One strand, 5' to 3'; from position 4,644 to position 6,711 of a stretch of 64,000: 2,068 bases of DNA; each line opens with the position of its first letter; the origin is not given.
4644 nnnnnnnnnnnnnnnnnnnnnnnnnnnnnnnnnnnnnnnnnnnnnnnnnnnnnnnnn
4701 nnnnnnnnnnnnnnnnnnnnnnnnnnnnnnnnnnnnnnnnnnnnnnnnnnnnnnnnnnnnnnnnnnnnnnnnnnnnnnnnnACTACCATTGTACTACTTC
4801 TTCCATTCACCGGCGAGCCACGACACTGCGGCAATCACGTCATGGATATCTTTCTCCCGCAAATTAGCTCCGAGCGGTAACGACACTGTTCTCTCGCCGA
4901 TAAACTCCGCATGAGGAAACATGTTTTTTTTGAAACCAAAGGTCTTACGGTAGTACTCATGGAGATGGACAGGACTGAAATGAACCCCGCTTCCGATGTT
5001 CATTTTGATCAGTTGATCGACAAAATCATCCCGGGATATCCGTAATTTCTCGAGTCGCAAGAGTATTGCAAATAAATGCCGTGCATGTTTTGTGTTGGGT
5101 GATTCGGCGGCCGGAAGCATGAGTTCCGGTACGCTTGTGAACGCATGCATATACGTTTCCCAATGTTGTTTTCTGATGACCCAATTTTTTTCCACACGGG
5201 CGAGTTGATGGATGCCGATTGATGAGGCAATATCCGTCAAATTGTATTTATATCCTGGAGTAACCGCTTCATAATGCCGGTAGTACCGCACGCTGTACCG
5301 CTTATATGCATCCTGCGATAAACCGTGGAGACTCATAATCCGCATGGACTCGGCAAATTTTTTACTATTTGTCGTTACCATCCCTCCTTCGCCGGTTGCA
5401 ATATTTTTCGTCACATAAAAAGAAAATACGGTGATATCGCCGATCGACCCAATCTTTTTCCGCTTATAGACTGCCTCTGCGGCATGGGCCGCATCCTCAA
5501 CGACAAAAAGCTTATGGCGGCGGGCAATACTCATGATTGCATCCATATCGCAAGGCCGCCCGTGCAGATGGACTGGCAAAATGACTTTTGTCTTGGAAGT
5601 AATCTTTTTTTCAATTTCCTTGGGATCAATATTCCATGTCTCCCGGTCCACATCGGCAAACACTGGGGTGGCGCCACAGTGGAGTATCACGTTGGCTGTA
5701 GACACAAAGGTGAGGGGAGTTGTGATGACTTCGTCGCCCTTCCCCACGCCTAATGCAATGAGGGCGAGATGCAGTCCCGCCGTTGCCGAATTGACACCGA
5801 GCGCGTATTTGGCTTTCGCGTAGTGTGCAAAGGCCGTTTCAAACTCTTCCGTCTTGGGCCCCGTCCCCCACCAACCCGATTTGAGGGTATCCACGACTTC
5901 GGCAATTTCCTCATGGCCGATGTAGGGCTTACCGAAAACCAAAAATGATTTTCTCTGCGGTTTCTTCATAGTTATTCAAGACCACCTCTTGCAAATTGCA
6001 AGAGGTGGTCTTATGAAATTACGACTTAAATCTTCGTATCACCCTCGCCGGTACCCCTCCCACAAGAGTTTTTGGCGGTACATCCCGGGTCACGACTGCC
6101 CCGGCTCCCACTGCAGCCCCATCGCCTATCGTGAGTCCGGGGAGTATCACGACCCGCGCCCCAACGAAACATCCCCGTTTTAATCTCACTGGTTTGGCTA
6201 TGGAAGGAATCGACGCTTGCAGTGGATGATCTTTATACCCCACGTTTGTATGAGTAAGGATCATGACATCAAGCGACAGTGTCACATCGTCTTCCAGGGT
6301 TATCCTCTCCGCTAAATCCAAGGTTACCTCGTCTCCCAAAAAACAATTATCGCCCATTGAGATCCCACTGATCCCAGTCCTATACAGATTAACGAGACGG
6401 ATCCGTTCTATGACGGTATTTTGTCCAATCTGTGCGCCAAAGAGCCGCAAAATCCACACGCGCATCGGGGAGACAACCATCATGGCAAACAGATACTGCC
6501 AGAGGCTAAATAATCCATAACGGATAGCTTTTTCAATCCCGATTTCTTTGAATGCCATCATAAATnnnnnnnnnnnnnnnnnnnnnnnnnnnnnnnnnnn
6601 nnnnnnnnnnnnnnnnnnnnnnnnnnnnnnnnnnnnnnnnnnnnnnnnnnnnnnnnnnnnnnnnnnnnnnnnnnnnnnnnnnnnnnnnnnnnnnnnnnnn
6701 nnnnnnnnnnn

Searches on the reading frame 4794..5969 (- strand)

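Call 9: search_protein_families(library=pfam, proteins=[window:4794-5969:-], max_evalue=0.001)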
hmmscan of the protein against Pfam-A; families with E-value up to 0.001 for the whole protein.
window:4794-5969:- (391 aa): 5 families
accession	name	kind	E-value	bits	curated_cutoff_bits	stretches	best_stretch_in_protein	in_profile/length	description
PF01041.23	DegT_DnrJ_EryC1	-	1.2e-127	426.5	19.8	1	16-382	2-359/360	DegT/DnrJ/EryC1/StrS aminotransferase family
PF00155.27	Aminotran_1_2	-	9.3e-10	38.6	19.7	1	40-169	44-194/361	Aminotransferase class I and II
PF01053.26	Cys_Met_Meta_PP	-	1.5e-07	30.8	27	1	38-214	52-228/381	Cys/Met metabolism PLP-dependent enzyme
PF01212.27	Beta_elim_lyase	-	9.8e-07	28.8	27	1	35-212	29-223/288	Beta-eliminating lyase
PF00266.25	Aminotran_5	-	3e-05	23.6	21.5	1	57-164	65-180/371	Aminotransferase class-V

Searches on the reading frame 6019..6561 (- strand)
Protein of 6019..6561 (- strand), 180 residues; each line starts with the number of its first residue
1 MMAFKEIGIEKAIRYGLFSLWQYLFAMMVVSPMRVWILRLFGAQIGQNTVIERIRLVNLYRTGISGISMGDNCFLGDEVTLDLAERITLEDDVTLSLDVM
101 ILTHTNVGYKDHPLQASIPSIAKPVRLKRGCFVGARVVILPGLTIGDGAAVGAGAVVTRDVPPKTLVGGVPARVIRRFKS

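Call 8: search_protein_families(library=pfam, proteins=[window:6019-6561:-], max_evalue=0.001)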
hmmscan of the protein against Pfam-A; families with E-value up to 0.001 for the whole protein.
window:6019-6561:- (180 aa): 3 families
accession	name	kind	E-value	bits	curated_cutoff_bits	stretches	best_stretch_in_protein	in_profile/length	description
PF00132.30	Hexapep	-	1.4e-11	44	27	1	125-159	2-36/36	Bacterial transferase hexapeptide (six repeats)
PF14602.12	Hexapep_2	-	3.5e-11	43.1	27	1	129-159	6-34/34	Hexapeptide repeat of succinyl-transferase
PF25084.1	LbH_EIF2B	-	0.00029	21.3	54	0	43-145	16-105/105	EIF2B subunit epsilon LbH domain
